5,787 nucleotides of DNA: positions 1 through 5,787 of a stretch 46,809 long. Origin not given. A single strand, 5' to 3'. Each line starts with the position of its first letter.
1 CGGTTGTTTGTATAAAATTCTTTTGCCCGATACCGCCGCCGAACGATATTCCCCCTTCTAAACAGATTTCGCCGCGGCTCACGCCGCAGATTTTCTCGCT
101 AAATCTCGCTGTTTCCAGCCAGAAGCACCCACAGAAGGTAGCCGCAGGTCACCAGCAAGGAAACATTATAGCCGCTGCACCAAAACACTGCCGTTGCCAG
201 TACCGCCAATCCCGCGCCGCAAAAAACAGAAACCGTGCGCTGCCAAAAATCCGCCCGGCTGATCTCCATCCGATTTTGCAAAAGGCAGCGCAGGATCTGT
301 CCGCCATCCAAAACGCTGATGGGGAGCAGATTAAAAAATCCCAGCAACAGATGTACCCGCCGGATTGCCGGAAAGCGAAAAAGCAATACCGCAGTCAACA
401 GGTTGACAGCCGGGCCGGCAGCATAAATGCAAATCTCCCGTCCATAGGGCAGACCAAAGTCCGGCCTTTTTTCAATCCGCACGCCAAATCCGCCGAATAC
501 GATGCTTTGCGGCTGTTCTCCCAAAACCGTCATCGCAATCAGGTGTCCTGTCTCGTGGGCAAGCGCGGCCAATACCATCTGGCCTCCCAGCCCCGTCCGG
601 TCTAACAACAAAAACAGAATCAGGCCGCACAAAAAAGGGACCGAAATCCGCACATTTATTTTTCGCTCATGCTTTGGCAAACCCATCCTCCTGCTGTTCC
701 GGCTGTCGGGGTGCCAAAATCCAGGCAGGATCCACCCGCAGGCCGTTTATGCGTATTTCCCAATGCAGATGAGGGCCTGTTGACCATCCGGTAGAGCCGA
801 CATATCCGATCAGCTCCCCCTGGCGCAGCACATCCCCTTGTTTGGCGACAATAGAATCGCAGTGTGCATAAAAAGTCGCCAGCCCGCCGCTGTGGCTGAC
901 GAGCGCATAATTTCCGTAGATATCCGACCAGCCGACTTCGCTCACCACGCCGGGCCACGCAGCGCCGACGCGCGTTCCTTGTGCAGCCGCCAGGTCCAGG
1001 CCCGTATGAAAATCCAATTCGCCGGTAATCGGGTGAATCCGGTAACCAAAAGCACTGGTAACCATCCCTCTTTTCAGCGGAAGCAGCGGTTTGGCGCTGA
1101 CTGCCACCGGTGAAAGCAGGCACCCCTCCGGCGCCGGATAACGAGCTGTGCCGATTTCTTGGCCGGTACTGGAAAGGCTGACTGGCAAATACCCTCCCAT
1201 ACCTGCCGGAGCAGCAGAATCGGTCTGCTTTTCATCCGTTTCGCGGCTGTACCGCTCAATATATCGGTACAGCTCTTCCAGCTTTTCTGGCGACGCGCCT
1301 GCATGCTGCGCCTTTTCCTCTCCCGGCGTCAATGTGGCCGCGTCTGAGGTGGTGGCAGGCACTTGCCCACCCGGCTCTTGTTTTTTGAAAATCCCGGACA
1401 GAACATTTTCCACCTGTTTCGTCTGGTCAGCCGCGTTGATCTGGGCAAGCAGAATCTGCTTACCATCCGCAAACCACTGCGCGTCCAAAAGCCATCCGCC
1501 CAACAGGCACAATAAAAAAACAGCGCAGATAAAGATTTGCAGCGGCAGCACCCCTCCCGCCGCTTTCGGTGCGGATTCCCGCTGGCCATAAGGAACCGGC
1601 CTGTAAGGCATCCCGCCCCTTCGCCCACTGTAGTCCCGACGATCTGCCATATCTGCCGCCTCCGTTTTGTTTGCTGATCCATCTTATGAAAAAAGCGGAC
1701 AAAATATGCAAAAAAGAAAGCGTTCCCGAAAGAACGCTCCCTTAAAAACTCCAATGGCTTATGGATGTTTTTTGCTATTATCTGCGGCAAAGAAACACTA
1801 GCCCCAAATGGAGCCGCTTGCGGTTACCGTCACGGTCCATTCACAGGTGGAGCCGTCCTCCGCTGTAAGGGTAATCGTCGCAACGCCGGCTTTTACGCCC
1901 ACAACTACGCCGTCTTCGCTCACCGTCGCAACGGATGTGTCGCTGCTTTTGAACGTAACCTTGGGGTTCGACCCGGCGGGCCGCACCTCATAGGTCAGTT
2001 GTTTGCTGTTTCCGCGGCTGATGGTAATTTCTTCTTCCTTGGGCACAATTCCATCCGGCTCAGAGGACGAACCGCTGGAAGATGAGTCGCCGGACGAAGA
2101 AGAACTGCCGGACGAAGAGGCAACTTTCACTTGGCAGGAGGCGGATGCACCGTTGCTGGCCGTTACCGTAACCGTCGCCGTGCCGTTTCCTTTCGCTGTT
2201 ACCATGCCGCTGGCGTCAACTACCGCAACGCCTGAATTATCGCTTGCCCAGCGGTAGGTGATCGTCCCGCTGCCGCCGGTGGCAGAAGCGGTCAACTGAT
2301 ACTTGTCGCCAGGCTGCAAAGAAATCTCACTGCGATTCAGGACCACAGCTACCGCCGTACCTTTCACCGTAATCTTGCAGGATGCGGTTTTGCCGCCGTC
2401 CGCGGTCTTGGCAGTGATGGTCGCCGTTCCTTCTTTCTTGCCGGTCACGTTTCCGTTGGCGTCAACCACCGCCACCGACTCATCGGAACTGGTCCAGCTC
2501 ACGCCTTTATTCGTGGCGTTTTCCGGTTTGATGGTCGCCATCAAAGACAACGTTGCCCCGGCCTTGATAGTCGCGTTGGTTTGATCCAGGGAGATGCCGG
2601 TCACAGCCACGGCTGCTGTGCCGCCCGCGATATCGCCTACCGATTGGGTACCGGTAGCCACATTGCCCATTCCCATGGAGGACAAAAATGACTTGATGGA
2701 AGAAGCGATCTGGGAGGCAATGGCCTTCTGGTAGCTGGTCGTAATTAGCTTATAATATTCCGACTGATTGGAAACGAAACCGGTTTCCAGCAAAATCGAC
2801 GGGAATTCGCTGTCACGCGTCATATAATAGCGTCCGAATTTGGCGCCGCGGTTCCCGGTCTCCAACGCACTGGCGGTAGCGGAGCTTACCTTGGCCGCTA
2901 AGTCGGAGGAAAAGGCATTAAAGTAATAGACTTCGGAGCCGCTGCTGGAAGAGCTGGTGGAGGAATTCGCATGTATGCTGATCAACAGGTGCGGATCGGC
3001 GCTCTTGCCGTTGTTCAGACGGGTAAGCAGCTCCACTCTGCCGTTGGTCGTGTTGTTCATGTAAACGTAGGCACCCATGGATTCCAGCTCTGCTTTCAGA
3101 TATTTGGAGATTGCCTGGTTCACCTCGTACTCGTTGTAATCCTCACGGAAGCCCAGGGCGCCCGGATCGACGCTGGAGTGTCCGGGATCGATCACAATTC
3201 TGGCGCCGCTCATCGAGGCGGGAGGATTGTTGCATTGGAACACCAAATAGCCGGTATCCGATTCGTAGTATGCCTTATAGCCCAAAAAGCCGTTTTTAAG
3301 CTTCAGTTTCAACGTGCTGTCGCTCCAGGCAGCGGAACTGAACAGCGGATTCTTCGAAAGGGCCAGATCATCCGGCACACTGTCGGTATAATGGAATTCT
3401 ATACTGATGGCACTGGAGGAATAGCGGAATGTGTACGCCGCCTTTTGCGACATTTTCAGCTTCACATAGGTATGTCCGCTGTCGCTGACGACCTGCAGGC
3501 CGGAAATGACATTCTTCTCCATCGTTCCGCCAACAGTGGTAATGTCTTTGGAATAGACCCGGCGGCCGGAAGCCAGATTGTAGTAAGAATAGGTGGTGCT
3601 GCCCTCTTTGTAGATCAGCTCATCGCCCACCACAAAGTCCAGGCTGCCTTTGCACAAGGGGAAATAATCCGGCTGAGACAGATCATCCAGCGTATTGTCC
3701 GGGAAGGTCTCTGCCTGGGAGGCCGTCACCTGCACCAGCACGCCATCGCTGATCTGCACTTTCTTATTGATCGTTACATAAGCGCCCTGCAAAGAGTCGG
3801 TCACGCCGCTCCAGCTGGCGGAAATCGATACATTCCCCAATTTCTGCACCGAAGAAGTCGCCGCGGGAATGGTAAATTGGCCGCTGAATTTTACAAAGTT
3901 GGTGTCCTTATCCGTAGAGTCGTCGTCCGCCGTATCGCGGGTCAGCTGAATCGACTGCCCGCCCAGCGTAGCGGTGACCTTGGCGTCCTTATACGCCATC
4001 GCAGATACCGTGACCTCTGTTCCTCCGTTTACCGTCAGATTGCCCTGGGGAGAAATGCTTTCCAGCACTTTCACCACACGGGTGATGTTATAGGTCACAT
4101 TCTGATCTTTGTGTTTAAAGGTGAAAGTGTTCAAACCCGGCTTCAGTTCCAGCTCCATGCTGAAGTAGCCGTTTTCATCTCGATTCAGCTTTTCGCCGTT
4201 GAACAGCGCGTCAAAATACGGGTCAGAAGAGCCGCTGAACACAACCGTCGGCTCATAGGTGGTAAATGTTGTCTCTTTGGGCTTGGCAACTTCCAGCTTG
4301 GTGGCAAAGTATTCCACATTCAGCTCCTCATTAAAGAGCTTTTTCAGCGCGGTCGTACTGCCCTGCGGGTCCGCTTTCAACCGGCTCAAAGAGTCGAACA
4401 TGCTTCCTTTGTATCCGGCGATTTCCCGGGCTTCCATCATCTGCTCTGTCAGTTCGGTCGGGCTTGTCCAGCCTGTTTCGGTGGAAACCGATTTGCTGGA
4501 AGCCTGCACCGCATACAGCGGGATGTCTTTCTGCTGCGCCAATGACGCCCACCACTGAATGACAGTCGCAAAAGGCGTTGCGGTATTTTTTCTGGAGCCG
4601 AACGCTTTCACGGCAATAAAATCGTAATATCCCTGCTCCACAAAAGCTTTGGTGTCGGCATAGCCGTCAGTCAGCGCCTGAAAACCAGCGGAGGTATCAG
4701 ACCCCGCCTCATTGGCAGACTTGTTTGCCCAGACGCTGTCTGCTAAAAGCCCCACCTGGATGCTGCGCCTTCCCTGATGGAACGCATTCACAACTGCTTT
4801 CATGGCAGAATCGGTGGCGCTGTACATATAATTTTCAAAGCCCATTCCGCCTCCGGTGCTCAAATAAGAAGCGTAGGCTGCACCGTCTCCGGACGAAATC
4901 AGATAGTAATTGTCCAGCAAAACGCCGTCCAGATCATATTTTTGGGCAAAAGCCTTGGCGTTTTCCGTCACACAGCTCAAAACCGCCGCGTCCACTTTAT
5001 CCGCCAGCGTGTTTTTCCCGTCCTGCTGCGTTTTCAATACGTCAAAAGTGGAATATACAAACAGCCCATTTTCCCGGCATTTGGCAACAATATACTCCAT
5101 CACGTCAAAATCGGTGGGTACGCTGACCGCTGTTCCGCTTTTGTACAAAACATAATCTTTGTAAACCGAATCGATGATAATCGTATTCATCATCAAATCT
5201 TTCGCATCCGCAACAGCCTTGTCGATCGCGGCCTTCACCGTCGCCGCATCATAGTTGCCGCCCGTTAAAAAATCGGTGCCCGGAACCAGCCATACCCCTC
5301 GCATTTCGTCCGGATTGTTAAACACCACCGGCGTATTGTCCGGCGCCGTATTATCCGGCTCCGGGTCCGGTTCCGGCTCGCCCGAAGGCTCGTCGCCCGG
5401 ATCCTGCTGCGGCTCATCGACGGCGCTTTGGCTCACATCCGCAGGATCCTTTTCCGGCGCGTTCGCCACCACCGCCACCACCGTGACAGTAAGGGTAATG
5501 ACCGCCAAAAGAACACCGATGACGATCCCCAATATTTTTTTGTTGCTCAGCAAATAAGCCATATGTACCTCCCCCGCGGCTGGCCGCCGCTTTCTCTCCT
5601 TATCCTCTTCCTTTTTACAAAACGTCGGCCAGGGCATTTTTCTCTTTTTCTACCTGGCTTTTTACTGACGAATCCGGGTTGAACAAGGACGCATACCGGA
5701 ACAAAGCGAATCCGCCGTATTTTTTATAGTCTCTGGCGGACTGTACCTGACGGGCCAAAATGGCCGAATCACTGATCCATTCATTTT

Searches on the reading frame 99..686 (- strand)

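Call 38: search_protein_families(library=pfam, proteins=[window:99-686:-], max_evalue=0.00001)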
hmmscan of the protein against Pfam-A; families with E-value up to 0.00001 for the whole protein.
window:99-686:- (195 aa): 1 family
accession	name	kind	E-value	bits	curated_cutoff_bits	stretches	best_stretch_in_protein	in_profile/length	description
PF02163.28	Peptidase_M50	-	1.1e-10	41.7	27.2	1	112-143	170-201/221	Peptidase family M50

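Call 49: search_protein_families(library=ncbifam, proteins=[window:99-686:-], max_evalue=0.01)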
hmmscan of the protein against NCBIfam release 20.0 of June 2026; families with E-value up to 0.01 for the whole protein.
window:99-686:- (195 aa): 1 family
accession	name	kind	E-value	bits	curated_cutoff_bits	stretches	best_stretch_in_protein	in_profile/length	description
TIGR00054.1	TIGR00054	equivalog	5e-05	22.3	147.55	1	87-162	333-403/421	RIP metalloprotease RseP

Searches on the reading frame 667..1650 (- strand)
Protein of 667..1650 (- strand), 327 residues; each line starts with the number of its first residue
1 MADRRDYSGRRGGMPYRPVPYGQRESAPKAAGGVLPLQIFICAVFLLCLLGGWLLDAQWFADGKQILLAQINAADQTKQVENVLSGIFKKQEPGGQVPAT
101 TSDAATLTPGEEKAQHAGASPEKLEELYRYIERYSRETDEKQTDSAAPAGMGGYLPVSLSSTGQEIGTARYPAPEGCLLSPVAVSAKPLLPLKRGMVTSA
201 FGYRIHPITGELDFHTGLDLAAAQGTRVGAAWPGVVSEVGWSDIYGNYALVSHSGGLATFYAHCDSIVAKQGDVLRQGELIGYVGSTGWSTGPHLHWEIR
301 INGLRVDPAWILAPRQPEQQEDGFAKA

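Call 38: search_protein_families(library=pfam, proteins=[window:667-1650:-], max_evalue=0.00001)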
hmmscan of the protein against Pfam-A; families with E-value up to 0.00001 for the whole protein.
window:667-1650:- (327 aa): 1 family
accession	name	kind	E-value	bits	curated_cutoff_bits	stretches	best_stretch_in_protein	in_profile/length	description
PF01551.29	Peptidase_M23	-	4.9e-30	104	28.7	1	214-308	2-96/96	Peptidase family M23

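Call 49: search_protein_families(library=ncbifam, proteins=[window:667-1650:-], max_evalue=0.01)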
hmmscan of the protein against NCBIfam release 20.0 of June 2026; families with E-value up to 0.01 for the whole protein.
window:667-1650:- (327 aa): 15 families
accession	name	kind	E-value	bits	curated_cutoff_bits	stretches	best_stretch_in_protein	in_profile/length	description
NF053824.1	PdgNdpepShyC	equivalog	3.2e-25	88.9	700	1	191-312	271-393/429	peptidoglycan DD-endopeptidase ShyC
NF008652.0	PRK11649.1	equivalog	3.2e-21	75.5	341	1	197-316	294-414/439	murein DD-endopeptidase MepM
NF052530.1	Heli_ShapePgp3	exception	1.5e-20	73.4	300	1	190-309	143-261/270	peptidoglycan metallopeptidase Pgp3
NF052529.1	PG_M23_Pgp6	exception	3.2e-19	68.9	600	1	186-309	302-429/452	peptidoglycan metallopeptidase Pgp6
NF053825.1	PdgNdpepShyA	equivalog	5.4e-19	68.2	700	1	198-308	278-389/425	peptidoglycan DD-endopeptidase ShyA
NF052336.1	PdgHdaseHSB100310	equivalog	2.1e-17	63.5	500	1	194-303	40-145/316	peptidoglycan hydrolase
NF050804.1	CellDivDipMCaul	equivalog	5.8e-16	58.4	900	1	191-302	510-616/634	cell division endopeptidase DipM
NF041208.1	celldiv_DipM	equivalog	1.2e-12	47.8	740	1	194-310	303-415/419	cell division endopeptidase DipM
NF053738.1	S2SprSpoIIQBc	equivalog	5.4e-12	45.8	250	1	215-309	122-220/232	stage II sporulation protein SpoIIQ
NF008644.1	PRK11637.1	equivalog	3.5e-11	42.7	270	1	194-309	269-380/385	murein hydrolase activator EnvC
NF040883.1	amid_act_ActS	equivalog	4.9e-11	42.3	375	1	216-315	137-236/242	amidase activator ActS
NF008123.1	PRK10871.1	equivalog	7.5e-09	35.4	311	1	216-312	266-362/365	murein hydrolase activator NlpD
NF047755.1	LIC_10271_M23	exception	5.3e-06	26.3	180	1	215-284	117-186/207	LIC_10271 family cell wall hydrolase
NF004799.0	PRK06148.1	subfamily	0.0014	16.6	1128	1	214-302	440-540/1015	hypothetical protein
NF047657.1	CellWlHdaseLepto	equivalog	0.0027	17.2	400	1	215-286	128-199/221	hypothetical protein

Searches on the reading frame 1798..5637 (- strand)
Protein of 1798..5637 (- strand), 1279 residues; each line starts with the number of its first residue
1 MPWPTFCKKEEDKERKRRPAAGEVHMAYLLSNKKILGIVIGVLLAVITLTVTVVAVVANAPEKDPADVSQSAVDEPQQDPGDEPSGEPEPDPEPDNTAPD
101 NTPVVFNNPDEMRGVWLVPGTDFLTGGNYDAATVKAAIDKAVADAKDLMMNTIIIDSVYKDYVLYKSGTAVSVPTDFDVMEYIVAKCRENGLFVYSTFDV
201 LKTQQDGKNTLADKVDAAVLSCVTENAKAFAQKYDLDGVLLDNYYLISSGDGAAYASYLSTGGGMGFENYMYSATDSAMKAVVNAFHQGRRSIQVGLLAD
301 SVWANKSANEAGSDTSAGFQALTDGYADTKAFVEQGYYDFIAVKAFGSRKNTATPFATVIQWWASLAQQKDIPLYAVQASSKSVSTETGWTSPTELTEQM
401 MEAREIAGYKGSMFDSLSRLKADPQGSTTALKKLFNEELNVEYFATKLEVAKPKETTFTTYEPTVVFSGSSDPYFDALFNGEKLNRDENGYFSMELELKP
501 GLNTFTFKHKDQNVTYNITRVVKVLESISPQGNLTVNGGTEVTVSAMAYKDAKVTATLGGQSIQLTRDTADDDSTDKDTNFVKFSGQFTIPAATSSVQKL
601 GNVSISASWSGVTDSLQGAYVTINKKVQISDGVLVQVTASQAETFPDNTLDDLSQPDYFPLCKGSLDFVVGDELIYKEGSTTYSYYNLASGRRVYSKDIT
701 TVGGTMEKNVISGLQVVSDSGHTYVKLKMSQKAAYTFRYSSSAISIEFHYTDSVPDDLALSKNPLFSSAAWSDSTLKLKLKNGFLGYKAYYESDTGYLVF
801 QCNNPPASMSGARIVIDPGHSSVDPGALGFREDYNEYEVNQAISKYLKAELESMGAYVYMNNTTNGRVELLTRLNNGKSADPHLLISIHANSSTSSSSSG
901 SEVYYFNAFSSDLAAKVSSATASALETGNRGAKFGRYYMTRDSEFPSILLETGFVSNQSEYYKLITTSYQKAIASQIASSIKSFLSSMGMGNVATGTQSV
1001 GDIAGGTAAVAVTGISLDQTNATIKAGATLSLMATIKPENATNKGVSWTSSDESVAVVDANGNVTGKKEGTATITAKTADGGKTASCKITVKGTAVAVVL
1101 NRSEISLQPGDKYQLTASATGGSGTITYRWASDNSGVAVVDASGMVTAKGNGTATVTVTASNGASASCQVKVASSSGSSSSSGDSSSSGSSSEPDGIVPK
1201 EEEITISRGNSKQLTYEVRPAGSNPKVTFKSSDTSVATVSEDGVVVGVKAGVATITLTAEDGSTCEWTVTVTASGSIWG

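Call 38: search_protein_families(library=pfam, proteins=[window:1798-5637:-], max_evalue=0.00001)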
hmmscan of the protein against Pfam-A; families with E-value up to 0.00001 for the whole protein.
window:1798-5637:- (1279 aa): 4 families
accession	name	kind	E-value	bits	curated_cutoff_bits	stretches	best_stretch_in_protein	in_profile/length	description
PF02368.24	Big_2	-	1.1e-40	137.9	22.8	3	1011-1088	1-78/79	Bacterial Ig-like domain (group 2)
PF01520.23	Amidase_3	-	1.9e-38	132.7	27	1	814-982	1-173/174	N-acetylmuramoyl-L-alanine amidase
PF22359.2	Big-like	-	2.7e-08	34.4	27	0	1046-1092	3-47/48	Bacterial Ig-like domain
PF02638.21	GHL10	-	3.7e-07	30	27.9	0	223-381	142-297/311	Glycosyl hydrolase-like 10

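Call 49: search_protein_families(library=ncbifam, proteins=[window:1798-5637:-], max_evalue=0.01)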
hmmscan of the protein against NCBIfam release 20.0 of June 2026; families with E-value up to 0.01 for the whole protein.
window:1798-5637:- (1279 aa): 6 families
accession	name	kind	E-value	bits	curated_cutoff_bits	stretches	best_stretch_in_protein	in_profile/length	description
TIGR02883.1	spore_cwlD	equivalog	4.4e-28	98.7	221.55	1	814-984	3-189/189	N-acetylmuramoyl-L-alanine amidase CwlD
NF038267.1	amidase_AmiC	exception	2.8e-16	59.2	700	2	814-908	189-283/407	N-acetylmuramoyl-L-alanine amidase AmiC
NF007652.1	PRK10319.1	equivalog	2.5e-15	56.5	400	2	810-918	55-166/291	N-acetylmuramoyl-L-alanine amidase AmiA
NF007751.0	PRK10431.1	equivalog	1.9e-13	49.7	532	2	930-1002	361-433/445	N-acetylmuramoyl-L-alanine amidase AmiB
NF050040.1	horm_taper_TftA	equivalog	0.00044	19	500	1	867-988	60-187/450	hormogonium tapered terminus morphoprotein TftA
NF008081.0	PRK10819.1-2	equivalog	0.0085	16.1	377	0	44-110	24-93/240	TonB system transport protein TonB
